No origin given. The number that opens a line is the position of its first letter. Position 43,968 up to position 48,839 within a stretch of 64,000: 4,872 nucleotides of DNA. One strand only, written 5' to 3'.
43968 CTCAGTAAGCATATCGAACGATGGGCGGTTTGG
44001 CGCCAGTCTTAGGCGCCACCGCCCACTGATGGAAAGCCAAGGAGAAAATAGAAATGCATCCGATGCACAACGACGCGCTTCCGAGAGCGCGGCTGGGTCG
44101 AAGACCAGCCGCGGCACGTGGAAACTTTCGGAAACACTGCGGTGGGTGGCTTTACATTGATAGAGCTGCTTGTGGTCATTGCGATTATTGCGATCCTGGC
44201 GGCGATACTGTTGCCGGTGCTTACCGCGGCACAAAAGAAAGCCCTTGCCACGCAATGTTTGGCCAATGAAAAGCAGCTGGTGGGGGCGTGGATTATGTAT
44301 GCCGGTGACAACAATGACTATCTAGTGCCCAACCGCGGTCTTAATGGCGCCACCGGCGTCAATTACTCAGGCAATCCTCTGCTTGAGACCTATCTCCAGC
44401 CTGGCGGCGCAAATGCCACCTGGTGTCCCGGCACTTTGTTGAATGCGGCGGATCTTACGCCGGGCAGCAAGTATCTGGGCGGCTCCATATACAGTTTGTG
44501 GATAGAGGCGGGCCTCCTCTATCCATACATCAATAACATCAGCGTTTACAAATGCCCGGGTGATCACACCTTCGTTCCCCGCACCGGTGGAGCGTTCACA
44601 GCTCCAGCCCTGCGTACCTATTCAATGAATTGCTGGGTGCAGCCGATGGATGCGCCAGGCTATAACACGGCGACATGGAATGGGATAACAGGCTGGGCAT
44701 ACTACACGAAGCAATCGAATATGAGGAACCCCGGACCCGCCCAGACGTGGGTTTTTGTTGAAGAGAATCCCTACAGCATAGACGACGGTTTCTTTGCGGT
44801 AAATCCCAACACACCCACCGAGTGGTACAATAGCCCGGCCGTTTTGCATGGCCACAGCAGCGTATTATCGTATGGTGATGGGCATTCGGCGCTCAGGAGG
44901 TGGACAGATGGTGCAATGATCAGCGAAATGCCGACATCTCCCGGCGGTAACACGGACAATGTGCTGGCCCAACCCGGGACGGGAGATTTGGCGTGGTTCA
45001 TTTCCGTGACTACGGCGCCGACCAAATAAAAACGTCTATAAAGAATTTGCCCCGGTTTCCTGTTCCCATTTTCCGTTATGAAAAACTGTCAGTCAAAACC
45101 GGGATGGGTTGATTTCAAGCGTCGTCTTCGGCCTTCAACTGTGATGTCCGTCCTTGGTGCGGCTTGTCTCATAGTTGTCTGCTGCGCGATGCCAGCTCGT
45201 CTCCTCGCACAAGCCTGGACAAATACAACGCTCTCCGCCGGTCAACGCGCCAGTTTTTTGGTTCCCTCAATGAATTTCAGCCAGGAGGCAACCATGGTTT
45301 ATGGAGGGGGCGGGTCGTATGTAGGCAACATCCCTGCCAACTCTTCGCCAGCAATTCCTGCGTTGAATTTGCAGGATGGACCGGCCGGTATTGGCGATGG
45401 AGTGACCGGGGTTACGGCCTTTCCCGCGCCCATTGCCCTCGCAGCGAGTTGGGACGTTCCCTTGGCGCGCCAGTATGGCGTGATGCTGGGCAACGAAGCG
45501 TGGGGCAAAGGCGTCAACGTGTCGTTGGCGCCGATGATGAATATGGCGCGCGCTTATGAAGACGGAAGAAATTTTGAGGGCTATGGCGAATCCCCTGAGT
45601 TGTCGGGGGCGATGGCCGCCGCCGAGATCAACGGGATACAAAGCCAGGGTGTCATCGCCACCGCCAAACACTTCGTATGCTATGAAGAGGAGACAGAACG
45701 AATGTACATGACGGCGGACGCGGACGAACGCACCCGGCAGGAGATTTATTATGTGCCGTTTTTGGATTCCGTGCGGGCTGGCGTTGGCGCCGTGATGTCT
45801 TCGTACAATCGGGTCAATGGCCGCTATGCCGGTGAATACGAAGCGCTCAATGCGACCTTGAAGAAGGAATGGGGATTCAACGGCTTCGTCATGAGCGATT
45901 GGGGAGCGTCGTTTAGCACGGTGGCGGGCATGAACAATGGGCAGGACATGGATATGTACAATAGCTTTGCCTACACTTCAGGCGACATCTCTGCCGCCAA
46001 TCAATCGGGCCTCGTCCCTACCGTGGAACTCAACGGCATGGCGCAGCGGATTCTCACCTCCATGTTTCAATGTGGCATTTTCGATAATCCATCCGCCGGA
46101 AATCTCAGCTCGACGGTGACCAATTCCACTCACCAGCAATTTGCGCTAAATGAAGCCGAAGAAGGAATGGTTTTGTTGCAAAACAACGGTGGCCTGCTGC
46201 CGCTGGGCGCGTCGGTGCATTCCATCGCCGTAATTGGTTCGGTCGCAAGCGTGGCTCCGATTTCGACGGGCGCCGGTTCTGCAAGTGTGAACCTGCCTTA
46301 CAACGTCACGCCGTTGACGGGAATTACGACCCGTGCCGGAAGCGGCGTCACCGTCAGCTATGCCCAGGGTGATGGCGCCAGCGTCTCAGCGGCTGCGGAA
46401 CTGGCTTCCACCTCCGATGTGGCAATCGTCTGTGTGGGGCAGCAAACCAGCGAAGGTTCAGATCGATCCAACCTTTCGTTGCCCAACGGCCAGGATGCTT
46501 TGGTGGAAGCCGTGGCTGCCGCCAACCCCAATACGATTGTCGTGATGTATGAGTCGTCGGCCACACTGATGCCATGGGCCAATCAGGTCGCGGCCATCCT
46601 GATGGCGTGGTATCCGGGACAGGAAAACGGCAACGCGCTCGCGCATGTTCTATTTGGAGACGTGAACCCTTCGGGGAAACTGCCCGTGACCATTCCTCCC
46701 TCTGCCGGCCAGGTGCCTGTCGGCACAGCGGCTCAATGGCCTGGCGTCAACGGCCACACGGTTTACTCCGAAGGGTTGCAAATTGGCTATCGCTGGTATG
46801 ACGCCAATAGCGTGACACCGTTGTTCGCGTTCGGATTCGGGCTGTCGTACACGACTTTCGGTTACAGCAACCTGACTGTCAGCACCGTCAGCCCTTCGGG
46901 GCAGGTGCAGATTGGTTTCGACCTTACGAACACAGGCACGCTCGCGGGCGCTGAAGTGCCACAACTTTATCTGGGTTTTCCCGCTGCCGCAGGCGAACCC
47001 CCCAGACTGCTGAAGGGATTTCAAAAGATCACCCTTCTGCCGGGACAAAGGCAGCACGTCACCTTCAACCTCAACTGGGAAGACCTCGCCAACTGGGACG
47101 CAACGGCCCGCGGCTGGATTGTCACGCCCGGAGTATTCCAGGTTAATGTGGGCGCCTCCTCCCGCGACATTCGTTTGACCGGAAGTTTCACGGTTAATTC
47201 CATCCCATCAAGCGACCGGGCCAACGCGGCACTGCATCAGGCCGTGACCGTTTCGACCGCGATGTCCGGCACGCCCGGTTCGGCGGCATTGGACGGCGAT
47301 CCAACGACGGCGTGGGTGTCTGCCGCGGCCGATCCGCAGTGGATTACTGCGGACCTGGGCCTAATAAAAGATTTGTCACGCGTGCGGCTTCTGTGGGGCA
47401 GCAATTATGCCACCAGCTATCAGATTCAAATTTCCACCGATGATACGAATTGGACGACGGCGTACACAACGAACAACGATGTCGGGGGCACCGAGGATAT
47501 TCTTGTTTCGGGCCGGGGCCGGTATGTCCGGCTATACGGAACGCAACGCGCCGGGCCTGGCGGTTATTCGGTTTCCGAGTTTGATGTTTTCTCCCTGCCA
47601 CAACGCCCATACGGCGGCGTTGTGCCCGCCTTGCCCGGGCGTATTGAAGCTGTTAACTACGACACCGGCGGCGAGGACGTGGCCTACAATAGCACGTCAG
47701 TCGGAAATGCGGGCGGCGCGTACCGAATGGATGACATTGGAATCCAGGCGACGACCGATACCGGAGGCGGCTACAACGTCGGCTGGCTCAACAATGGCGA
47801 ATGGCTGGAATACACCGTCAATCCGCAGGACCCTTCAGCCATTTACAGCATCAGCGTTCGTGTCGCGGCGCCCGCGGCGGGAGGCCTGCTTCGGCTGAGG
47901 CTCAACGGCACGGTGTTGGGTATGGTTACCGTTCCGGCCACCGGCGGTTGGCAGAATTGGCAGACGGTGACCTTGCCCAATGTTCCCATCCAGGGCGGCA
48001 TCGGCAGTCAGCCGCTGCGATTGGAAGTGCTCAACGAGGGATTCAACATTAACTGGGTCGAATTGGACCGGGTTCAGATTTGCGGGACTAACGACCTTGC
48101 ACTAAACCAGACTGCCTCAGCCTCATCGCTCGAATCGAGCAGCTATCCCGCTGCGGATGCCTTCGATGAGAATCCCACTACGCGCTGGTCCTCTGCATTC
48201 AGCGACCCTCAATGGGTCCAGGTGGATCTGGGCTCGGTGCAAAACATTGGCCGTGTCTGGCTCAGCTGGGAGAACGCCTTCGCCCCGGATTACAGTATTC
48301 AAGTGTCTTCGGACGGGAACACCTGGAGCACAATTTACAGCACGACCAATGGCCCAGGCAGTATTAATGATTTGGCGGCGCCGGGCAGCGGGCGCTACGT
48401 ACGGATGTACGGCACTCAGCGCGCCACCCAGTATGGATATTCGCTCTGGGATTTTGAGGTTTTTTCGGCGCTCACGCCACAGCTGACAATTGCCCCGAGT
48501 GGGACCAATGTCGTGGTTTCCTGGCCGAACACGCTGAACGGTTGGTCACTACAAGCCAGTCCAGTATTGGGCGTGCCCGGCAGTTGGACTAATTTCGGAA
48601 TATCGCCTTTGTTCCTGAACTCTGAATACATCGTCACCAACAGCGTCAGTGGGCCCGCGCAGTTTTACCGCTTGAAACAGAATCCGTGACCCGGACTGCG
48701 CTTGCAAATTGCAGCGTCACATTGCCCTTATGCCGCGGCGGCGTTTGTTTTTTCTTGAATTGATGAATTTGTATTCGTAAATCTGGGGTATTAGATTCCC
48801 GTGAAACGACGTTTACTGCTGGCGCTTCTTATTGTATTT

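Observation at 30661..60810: Recurrent pair of a giant beta-sandwich secreted protein and an H-X9-DG pseudopilin, wired into GH operons and two-component systems: a candidate SusC/D-independent glycan-utilisation architecture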

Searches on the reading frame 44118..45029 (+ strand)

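Call 3: search_protein_families(library=pfam, proteins=[window:44118-45029:+], max_evalue=0.01)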
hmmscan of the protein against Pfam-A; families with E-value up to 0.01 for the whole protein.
window:44118-45029:+ (303 aa): 1 family
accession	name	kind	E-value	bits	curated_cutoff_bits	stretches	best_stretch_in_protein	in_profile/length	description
PF07963.17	N_methyl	-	3e-06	27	21.2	1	10-32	5-27/27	Prokaryotic N-terminal methylation motif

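Call 5: search_protein_families(library=ncbifam, proteins=[window:44118-45029:+], max_evalue=0.01)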
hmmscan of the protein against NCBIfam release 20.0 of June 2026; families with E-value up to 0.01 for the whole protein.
window:44118-45029:+ (303 aa): 12 families
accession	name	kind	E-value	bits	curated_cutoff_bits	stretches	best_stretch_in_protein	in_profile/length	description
TIGR01710.1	typeII_sec_gspG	equivalog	3.4e-10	40.1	88.85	1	11-76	2-67/134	type II secretion system major pseudopilin GspG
NF007862.0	PRK10574.1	equivalog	1.5e-07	31.6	138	1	11-48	6-43/145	prepilin peptidase-dependent pilin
NF041775.1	typeIV_PilA_Myxo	equivalog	8.6e-07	29.1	400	1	9-59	10-60/214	type IV pilin protein PilA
NF040999.1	pilin_ComGC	equivalog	9.8e-07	28.9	75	1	11-55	3-47/84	competence type IV pilus major pilin ComGC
TIGR02532.1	IV_pilin_GFxxxE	domain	1e-06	28.3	16.3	1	11-32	3-24/24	prepilin-type N-terminal cleavage/methylation domain-containing protein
TIGR01708.2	typeII_sec_gspH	equivalog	7.3e-06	26.1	80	1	11-46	3-38/169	type II secretion system minor pseudopilin GspH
NF041013.1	T4P_ComGE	equivalog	1.8e-05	24.8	49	1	11-42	5-36/83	competence type IV pilus minor pilin ComGE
TIGR02596.1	TIGR02596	subfamily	5e-05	23.5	70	1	12-49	1-41/196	Verru_Chthon cassette protein D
TIGR01707.1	gspI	equivalog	0.00044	20.7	44.35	1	11-51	1-38/101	type II secretion system minor pseudopilin GspI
TIGR02599.1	TIGR02599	subfamily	0.00055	19.3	256.5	1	11-47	1-37/361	Verru_Chthon cassette protein C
TIGR01711.1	gspJ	equivalog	0.0041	17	64.85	1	10-40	1-31/192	type II secretion system minor pseudopilin GspJ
NF040982.1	ComGD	equivalog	0.0064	16.9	70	1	11-41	3-33/139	competence type IV pilus minor pilin ComGD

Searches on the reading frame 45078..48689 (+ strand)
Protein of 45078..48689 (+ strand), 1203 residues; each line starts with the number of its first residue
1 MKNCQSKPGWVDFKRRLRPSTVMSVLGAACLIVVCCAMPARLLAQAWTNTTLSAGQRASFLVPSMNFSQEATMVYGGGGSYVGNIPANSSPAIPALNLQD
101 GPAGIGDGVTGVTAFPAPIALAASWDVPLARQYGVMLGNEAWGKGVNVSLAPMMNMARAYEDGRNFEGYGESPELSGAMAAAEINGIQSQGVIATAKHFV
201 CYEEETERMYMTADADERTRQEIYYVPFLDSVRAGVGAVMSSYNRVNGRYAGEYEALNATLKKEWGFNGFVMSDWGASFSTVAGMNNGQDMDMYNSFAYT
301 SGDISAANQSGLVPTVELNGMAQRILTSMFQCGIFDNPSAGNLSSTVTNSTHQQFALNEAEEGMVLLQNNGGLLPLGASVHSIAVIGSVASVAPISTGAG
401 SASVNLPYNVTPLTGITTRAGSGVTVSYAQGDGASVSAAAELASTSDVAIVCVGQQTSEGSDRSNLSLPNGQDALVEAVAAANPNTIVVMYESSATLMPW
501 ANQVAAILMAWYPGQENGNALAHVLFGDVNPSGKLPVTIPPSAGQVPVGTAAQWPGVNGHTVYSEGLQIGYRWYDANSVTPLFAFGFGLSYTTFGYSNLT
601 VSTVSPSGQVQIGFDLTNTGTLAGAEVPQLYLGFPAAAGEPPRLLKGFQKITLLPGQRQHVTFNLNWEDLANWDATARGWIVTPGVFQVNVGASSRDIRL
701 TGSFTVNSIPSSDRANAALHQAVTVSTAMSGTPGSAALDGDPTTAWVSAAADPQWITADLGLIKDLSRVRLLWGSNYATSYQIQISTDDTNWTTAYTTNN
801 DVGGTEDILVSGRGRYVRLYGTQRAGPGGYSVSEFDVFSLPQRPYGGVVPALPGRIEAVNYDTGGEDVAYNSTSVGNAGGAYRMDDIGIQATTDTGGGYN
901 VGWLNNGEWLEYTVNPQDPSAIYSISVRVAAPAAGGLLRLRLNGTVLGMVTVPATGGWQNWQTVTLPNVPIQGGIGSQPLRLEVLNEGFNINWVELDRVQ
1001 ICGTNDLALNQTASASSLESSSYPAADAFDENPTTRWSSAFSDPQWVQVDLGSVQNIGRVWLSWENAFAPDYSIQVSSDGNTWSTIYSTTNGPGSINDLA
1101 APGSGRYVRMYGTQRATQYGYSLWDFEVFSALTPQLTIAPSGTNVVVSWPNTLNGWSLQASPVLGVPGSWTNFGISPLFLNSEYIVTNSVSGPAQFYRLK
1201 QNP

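Call 4: search_protein_families(library=pfam, proteins=[window:45078-48689:+], max_evalue=0.01)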
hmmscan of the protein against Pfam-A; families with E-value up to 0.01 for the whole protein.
window:45078-48689:+ (1203 aa): 7 families
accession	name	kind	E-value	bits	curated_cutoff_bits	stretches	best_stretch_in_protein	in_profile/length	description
PF01915.27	Glyco_hydro_3_C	-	5.6e-62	209.7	31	1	364-571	1-200/200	Glycosyl hydrolase family 3 C-terminal domain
PF00754.31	F5_F8_type_C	-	2.3e-47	160.7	28.2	2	1013-1124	2-124/127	F5/8 type C domain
PF22633.2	F5_F8_type_C_2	-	1.1e-41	141.8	27.8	2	1028-1110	2-91/91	NedA-like, galactose-binding domain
PF00933.27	Glyco_hydro_3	-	8.4e-38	131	27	1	89-278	59-254/316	Glycosyl hydrolase family 3 N terminal domain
PF14310.12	Fn3-like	-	1.5e-22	79.9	25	1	626-695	1-71/71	Fibronectin type III-like domain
PF03422.21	CBM_6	-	7.9e-22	78.3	28.9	1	884-997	8-124/125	Carbohydrate binding module (family 6)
PF18099.7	CBM_35_2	-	3.1e-18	66.3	23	1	885-994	3-110/112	Carbohydrate binding module (family 35)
